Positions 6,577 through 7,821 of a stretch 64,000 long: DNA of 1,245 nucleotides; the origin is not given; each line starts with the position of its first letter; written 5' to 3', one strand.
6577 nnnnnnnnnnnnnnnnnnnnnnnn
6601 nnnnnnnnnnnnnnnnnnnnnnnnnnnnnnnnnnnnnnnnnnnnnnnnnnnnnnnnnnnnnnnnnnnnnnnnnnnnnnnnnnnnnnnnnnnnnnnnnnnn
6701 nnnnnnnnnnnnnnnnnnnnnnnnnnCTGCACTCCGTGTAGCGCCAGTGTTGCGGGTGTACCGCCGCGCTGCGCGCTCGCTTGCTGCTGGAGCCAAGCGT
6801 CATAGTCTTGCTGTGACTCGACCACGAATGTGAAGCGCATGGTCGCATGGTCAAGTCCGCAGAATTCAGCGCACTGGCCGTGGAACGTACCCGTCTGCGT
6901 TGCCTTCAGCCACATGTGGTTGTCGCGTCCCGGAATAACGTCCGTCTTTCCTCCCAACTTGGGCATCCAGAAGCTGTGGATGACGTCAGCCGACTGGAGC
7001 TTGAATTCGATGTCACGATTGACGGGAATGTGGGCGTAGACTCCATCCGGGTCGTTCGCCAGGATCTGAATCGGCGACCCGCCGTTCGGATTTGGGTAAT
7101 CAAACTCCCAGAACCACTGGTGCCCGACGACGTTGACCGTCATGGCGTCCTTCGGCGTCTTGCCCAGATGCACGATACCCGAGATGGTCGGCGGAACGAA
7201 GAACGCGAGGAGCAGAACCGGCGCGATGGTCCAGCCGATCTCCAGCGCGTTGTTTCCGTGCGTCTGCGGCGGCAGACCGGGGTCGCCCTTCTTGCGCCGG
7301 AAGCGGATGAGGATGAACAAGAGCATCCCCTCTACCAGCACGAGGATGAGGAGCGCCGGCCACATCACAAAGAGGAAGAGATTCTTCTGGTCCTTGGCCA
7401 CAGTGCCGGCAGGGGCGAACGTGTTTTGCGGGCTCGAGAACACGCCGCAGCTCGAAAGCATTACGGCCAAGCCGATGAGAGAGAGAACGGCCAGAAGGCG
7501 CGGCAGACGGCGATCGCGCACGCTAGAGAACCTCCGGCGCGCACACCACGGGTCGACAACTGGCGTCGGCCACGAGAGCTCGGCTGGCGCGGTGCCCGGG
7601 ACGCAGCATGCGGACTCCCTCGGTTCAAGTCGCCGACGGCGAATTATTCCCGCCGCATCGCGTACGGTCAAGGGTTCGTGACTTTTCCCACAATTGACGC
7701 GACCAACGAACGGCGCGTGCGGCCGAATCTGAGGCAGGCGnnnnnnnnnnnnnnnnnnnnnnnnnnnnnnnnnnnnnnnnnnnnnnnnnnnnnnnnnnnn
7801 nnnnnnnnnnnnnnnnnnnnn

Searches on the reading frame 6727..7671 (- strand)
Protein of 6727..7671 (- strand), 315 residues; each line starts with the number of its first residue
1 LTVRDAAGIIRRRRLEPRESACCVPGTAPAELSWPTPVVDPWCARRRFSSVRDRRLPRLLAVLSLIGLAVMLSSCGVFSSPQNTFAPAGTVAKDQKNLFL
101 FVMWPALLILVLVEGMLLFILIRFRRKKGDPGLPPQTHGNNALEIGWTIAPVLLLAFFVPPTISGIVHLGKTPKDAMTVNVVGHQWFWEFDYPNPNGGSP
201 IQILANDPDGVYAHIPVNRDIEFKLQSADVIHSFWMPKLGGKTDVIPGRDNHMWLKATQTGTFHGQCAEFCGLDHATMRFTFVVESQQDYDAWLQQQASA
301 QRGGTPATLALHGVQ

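Call 3: search_protein_families(library=pfam, max_evalue=0.1, proteins=[window:6727-7671:-])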
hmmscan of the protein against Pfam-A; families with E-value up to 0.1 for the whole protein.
seq(315 aa): 4 families
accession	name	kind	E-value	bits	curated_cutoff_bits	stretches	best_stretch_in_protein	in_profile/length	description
PF00116.26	COX2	-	2.2e-23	82.9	22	2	215-280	50-115/120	Cytochrome C oxidase subunit II, periplasmic domain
PF02790.20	COX2_TM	-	9e-10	39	22.8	1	89-157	13-80/88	Cytochrome C oxidase subunit II, transmembrane domain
PF03600.22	CitMHS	-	0.00093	18.8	31.9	1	36-162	104-222/336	Citrate transporter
PF13473.12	Cupredoxin_1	-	0.049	14.1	27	1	211-267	37-92/104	Cupredoxin-like domain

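Call 4: search_protein_families(library=ncbifam, max_evalue=0.1, proteins=[window:6727-7671:-])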
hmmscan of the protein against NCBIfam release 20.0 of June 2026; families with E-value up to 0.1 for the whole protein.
seq(315 aa): 9 families
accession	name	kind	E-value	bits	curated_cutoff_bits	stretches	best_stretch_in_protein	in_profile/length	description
TIGR02866.1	CoxB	equivalog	3.4e-58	196.5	147.7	1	87-294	1-201/202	cytochrome c oxidase subunit II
NF050117.1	aa3_CtaC_Actin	exception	1.5e-49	168.4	250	1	65-295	7-243/244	aa3-type cytochrome oxidase subunit II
TIGR01432.1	QOXA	equivalog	9.2e-39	133.1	240.95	1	64-296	2-225/227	cytochrome aa3 quinol oxidase subunit II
TIGR01433.1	CyoA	equivalog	6.2e-25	87.9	266.2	1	64-296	2-224/226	ubiquinol oxidase subunit II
NF007816.0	PRK10525.1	equivalog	1.2e-22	80.4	511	1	54-298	4-239/318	cytochrome o ubiquinol oxidase subunit II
TIGR04246.1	nitrous_NosZ_Gp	equivalog_domain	8.9e-05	20.9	625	1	226-284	518-576/578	Sec-dependent nitrous-oxide reductase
NF052460.1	L-NosZ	equivalog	0.002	16.7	700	1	227-285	419-479/480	clade III lactonase-type nitrous-oxide reductase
NF058595.1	invert_tail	domain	0.021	15.2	37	1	50-90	47-90/113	lipo-invert putative C-terminal anchoring domain-containing protein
NF033218.1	anchor_AmaP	equivalog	0.07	12.9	55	0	59-128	8-76/166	alkaline shock response membrane anchor protein AmaP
